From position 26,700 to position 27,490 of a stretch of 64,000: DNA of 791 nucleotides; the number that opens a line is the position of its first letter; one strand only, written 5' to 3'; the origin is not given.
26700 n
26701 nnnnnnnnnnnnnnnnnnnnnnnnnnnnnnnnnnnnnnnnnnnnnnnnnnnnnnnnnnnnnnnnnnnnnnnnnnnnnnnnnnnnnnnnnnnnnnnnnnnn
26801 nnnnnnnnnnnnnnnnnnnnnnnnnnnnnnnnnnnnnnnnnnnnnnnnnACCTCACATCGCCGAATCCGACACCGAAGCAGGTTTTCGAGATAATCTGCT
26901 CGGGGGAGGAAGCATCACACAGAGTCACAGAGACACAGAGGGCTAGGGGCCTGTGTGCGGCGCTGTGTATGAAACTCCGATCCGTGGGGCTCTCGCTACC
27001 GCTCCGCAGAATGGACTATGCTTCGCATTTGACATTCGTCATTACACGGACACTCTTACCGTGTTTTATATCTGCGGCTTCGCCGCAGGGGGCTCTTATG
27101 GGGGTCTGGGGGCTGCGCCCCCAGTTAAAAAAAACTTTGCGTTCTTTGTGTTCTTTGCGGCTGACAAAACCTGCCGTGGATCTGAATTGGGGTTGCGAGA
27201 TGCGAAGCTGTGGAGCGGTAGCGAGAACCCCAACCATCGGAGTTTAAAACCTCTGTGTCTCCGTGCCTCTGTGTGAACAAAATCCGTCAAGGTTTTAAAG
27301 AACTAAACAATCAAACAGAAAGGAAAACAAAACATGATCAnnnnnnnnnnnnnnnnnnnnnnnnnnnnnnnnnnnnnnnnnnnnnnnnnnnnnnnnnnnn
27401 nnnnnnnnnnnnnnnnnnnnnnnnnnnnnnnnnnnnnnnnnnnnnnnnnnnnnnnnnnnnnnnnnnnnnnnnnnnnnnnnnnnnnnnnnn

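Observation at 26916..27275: ~300-bp nested-palindrome element in two copies, stop-poor in several frames, one copy forming the C-terminus of a glycosidase ORF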

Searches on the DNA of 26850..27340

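Call 68: search_rna_families(source=window, start=26850, end=27340, threshold=evalue, max_evalue=10)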
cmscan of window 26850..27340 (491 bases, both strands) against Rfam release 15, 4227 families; matches with E-value up to 10: 1.
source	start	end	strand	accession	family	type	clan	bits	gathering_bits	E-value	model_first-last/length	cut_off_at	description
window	26992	27023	-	RF01707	JUMPstart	Cis-reg;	-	14.9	35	2.1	1-38/38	no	JUMPstart RNA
